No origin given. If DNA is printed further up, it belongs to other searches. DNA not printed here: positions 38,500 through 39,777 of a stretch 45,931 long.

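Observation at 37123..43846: Stand-alone p-aminophenylalanine/arylamine N-oxygenase cassette with its own DAHP synthase and a LysE exporter but no NRPS or PKS: candidate pathway for a secreted p-amino/p-nitro aromatic amino acid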

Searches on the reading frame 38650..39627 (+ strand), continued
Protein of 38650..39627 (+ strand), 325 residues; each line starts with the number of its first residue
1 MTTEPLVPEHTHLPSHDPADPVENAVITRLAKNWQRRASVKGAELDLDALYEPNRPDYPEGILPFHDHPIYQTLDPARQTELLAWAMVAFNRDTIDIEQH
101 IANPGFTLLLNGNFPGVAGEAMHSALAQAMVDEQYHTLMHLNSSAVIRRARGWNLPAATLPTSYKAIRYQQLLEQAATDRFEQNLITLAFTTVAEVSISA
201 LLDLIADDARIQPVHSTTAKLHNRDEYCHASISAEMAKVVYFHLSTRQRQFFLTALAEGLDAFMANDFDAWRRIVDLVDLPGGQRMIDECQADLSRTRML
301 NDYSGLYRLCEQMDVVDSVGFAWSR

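Call 13: find_encoding_contigs(protein=P0002, flank=10000, max_places=6)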
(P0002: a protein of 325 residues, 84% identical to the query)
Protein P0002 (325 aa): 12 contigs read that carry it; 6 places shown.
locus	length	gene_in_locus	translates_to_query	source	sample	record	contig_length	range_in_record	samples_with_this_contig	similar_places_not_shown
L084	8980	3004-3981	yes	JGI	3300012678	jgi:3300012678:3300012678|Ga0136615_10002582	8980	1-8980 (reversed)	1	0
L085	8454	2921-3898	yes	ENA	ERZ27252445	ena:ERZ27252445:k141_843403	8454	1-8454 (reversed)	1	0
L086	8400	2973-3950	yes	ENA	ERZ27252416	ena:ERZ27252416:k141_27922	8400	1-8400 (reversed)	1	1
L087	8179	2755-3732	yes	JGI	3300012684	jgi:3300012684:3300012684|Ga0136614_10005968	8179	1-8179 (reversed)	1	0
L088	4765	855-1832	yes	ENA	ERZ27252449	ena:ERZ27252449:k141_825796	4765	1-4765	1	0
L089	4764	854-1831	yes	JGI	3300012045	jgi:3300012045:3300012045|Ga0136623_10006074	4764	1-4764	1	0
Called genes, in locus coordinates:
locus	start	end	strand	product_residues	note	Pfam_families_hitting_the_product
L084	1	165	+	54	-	?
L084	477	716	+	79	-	-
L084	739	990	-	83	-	-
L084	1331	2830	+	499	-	PF01474:DAHP_synth_2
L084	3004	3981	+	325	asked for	PF11583:AurF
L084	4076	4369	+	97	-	PF01817:CM_2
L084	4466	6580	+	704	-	PF00117:GATase, PF07722:Peptidase_C26 (weak), PF04715:, PF00425:Chorismate_bind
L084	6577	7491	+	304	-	PF02153:PDH_N, PF20463:PDH_C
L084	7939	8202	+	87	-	PF01810:LysE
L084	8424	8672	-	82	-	-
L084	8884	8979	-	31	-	?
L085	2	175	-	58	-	?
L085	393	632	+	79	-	-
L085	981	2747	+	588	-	PF01474:DAHP_synth_2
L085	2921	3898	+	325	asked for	PF11583:AurF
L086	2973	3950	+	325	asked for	PF11583:AurF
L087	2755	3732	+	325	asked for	PF11583:AurF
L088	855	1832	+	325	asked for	PF11583:AurF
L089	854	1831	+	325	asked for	PF11583:AurF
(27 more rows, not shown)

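Call 18: search_solved_structures(query=window:38650-39627:+, show_alignments=2)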
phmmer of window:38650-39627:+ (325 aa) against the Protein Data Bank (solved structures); distinct sequences matched with E-value up to 0.001: 3.
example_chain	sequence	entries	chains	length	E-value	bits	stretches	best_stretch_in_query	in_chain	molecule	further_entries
5hyg_A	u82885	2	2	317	7.2e-93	314.5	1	20-324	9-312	Uncharacterized protein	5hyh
3chh_A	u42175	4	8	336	2e-48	168.5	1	22-322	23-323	p-Aminobenzoate N-Oxygenase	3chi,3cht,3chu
2jcd_A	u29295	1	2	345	2.1e-48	168.5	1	22-322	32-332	N-OXIDASE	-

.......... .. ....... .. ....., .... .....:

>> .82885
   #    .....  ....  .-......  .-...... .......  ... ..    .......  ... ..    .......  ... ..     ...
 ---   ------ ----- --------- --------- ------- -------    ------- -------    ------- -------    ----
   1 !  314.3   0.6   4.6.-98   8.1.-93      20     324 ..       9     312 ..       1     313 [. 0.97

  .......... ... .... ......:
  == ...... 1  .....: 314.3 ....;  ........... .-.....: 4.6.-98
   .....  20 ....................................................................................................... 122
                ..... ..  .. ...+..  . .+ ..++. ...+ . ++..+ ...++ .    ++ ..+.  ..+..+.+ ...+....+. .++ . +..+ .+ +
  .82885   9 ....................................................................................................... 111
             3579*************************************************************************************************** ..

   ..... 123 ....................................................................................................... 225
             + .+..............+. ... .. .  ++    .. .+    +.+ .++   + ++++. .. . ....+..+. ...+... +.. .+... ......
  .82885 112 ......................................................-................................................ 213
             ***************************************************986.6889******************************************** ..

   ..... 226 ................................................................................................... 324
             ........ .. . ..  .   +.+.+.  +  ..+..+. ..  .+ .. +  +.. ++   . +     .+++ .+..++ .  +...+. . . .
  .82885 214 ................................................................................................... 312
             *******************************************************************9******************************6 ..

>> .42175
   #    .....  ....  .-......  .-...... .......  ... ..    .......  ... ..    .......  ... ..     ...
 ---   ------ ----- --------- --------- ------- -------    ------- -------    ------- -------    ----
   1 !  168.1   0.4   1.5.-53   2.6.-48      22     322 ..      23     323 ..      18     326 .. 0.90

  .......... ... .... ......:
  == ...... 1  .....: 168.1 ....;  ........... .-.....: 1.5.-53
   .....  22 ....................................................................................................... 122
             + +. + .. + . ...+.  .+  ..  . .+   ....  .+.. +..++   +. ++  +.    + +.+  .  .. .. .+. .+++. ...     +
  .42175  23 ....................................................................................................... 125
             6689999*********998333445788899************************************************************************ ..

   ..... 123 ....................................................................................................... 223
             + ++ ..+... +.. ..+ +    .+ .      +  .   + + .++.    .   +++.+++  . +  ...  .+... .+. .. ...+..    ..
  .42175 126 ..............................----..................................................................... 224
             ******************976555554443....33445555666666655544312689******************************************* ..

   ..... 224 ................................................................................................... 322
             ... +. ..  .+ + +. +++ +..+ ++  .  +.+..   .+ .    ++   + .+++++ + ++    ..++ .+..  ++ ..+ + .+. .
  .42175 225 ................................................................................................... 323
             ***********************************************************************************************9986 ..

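Call 37: find_encoding_contigs(protein=P0003, flank=6000, max_places=2)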
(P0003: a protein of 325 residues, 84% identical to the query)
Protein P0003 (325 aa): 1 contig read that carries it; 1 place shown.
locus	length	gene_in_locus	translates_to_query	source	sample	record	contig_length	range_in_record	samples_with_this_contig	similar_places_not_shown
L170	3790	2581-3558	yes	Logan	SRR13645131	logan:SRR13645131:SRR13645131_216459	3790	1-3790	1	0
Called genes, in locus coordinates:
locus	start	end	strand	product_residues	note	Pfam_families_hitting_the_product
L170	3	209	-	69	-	?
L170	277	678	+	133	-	PF19493:Trypco1 (weak)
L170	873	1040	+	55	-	-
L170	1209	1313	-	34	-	-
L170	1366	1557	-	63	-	-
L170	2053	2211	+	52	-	-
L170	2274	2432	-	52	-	-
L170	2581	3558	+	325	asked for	PF11583:AurF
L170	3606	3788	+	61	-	?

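Call 38: find_encoding_contigs(protein=P0005, flank=6000, max_places=2)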
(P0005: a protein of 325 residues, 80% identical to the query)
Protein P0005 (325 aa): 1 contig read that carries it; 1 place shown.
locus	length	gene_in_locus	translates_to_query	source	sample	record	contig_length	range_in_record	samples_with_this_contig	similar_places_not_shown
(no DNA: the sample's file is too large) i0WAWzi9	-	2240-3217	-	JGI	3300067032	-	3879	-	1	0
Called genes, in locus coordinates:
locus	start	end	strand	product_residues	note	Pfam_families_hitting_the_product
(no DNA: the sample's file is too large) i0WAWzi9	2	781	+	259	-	?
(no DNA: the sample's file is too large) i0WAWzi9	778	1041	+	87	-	-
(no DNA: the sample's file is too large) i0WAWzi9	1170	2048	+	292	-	PF00106:adh_short, PF08659:KR, PF13561:adh_short_C2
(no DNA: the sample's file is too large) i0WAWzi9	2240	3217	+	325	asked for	PF11583:AurF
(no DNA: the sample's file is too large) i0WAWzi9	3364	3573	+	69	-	-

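Call 39: find_encoding_contigs(protein=P0008, flank=6000, max_places=2)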
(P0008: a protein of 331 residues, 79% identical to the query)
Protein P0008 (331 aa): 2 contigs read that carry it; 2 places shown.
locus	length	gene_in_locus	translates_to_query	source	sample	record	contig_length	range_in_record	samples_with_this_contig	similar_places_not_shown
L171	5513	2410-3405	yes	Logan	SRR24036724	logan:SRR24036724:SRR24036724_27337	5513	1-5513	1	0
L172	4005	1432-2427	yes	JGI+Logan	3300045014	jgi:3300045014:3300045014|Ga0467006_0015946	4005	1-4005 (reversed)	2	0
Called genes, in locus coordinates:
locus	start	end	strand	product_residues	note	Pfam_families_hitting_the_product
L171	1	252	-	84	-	?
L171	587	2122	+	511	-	PF00501:AMP-binding, PF13193:AMP-binding_C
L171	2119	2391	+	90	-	-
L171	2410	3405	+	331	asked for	PF11583:AurF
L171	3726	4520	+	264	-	PF11716:MDMPI_N, PF12867:DinB_2 (weak)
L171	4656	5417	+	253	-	PF01323:DSBA (weak), PF13743:Thioredoxin_5 (weak)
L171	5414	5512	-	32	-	?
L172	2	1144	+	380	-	PF00501:AMP-binding, PF13193:AMP-binding_C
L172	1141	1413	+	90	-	-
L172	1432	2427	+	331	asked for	PF11583:AurF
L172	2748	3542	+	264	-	PF11716:MDMPI_N, PF12867:DinB_2 (weak)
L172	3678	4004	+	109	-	?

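Call 40: find_encoding_contigs(protein=P0010, flank=6000, max_places=2)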
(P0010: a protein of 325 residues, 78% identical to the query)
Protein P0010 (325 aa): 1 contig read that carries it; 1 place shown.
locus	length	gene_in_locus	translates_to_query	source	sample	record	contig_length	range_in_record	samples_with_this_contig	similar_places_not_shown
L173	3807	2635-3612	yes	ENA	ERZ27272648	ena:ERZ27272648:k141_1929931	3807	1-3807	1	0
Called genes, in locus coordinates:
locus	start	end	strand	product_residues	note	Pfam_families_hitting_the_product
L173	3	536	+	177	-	?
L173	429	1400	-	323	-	PF14808:TMEM164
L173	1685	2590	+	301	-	PF00106:adh_short, PF08659:KR, PF13561:adh_short_C2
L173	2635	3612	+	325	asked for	PF11583:AurF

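Call 41: find_encoding_contigs(protein=P0013, flank=6000, max_places=2)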
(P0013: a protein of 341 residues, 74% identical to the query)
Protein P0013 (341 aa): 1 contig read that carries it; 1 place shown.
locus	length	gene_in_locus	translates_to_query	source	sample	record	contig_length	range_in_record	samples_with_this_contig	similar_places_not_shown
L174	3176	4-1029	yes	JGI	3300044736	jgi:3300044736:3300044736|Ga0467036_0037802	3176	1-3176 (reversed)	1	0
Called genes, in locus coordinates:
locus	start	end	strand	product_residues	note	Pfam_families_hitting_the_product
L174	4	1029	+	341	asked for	PF11583:AurF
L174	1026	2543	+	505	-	PF00501:AMP-binding, PF13193:AMP-binding_C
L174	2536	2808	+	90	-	-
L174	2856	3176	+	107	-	?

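Call 44: search_protein_families(library=ncbifam, proteins=[L171:587-2122:+, L171:3726-4520:+, L082:11081-11830:+, L082:8418-9329:-, L082:7719-8321:-], max_evalue=0.1)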
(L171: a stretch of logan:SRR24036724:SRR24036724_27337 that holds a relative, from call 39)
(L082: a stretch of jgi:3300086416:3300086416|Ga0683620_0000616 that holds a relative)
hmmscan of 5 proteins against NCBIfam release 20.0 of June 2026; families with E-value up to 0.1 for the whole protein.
L171:587-2122:+ (511 aa): 102 families (the best 25 are shown)
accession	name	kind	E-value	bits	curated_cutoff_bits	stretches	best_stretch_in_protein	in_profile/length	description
TIGR01733.1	AA-adenyl-dom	subfamily_domain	1.4e-67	228.3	317.4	1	39-437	1-409/409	amino acid adenylation domain-containing protein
NF004837.0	PRK06187.1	subfamily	2.8e-56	190.9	476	2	137-501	158-516/531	long-chain-fatty-acid--CoA ligase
TIGR03098.1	ligase_PEP_1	hypoth_equivalog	2.2e-54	184.8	592.35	2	131-501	145-512/517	acyl-CoA ligase (AMP-forming), exosortase A system-associated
NF003417.0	PRK04813.1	subfamily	1.9e-53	181.8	476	1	20-502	11-498/505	D-alanine--poly(phosphoribitol) ligase subunit DltA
NF038078.1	NRPS_MxcG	equivalog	3.4e-53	180.3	2300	1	16-503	460-956/1442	myxochelin non-ribosomal peptide synthetase MxcG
TIGR01734.1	D-ala-DACP-lig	equivalog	3.4e-51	174.3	559.85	1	20-502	8-497/504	D-alanine--poly(phosphoribitol) ligase subunit DltA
NF004282.0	PRK05691.1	subfamily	1.3e-49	167.5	4090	1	5-501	1124-1620/4334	non-ribosomal peptide synthase/polyketide synthase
NF004511.1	PRK05852.1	equivalog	6.3e-46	157.1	650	1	20-502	7-499/505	FadD7 family fatty acid--CoA ligase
NF006182.0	PRK08316.1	subfamily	2.6e-37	128.5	663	2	145-499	167-509/523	fatty acyl-CoA synthetase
NF005858.0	PRK07787.1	subfamily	5.8e-37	127.2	575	1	26-501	15-466/471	acyl-CoA synthetase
TIGR01923.1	menE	equivalog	6.5e-35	120.8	330.15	1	39-501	1-440/442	o-succinylbenzoate--CoA ligase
NF047350.1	aureusi_NRPS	equivalog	2e-33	114.5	2500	1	13-502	414-1907/2373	aureusimine non-ribosomal peptide synthetase AusA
NF004808.0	PRK06155.1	equivalog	2.2e-33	115.4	722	1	132-501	163-516/542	ATP-dependent acyl-CoA ligase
NF041803.1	NRPS_SolG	exception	4.6e-33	113.9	2200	1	5-501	554-1068/1163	solanimycin non-ribosomal peptide synthetase SolG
TIGR02188.1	Ac_CoA_lig_AcsA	equivalog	8e-33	113.6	724.95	1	246-501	339-599/629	acetate--CoA ligase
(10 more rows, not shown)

L171:3726-4520:+ (264 aa): 4 families
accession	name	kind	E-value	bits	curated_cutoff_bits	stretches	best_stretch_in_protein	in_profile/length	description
TIGR03083.1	TIGR03083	domain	9.9e-21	75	50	1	12-235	2-202/202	maleylpyruvate isomerase family mycothiol-dependent enzyme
TIGR03086.1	TIGR03086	subfamily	1.4e-08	34.9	83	1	17-166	6-141/180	TIGR03086 family metal-binding protein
TIGR03084.1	TIGR03084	hypoth_equivalog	0.00044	20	247.95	1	8-113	3-114/253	TIGR03084 family metal-binding protein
NF009807.1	PRK13291.1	equivalog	0.014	15.2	160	1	5-53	19-67/172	YfiT family bacillithiol transferase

L082:11081-11830:+ (249 aa): 0 families

L082:8418-9329:- (303 aa): 220 families (the best 25 are shown)
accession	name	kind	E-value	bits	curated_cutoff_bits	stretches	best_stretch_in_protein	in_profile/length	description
NF005806.0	PRK07666.1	equivalog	5e-45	153.6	286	1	20-210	4-193/239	3-ketoacyl-ACP reductase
NF009466.0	PRK12826.1-2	subfamily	6.2e-45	153.6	222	1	24-273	4-244/248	3-oxoacyl-ACP reductase FabG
NF005559.1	PRK07231.1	subfamily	1.8e-43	148.8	215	1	21-269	2-243/249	glucose 1-dehydrogenase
NF004514.1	PRK05855.1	equivalog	9.8e-41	140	455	1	5-211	295-501/578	SDR family oxidoreductase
NF005309.0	PRK06841.1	subfamily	4.1e-40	137.9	286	1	19-269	11-248/255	GolD/DthD family dehydrogenase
TIGR03971.1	SDR_subfam_1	subfamily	1.4e-39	136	300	1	21-211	1-203/271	mycofactocin-coupled SDR family oxidoreductase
NF005878.0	PRK07825.1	subfamily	3.7e-39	134.7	287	1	17-213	3-194/278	short chain dehydrogenase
NF005672.0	PRK07454.1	equivalog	5.4e-39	133.8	234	1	24-204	7-186/241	SDR family oxidoreductase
NF006070.0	PRK08213.1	subfamily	1.1e-38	133.3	279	1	20-210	9-203/259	gluconate 5-dehydrogenase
NF004203.0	PRK05653.2-4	subfamily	3.2e-37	128.3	313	1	21-211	4-195/260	3-oxoacyl-ACP reductase FabG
NF004791.0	PRK06138.1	equivalog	5.3e-37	127.5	312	1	20-269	2-245/252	SDR family oxidoreductase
NF004198.0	PRK05653.1-3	equivalog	9.7e-37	126.7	296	1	19-208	3-191/248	3-oxoacyl-ACP reductase FabG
NF004778.0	PRK06124.1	equivalog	1.4e-35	122.9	303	1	18-254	6-233/256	SDR family oxidoreductase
TIGR01830.1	3oxo_ACP_reduc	equivalog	2.1e-35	122.6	297.75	1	26-207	1-182/239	3-oxoacyl-[acyl-carrier-protein] reductase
NF005853.0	PRK07774.1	equivalog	2.6e-35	122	303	1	20-269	3-242/250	SDR family oxidoreductase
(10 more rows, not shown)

L082:7719-8321:- (200 aa): 6 families
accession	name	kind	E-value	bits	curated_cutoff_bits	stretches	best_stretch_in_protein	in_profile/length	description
NF003768.0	PRK05365.1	equivalog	3.3e-77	258.5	152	1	5-197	6-197/200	malonic semialdehyde reductase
NF008275.0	PRK11053.1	equivalog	2.8e-11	43.3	227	2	30-122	21-115/217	oxygen-insensitive NAD(P)H nitroreductase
TIGR02476.1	BluB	equivalog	3.8e-06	26.4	150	1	15-80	11-76/205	5,6-dimethylbenzimidazole synthase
NF009810.0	PRK13294.1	equivalog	0.0023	16.9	304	1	19-73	260-314/449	coenzyme F420-0:L-glutamate ligase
TIGR03553.1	F420_FbiB_CTERM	equivalog_domain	0.0032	17.3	249.55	1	19-73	5-59/194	F420 biosynthesis protein FbiB, C-terminal domain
NF008033.1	PRK10765.1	equivalog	0.0067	15.9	223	1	18-99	9-88/240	oxygen-insensitive NADPH nitroreductase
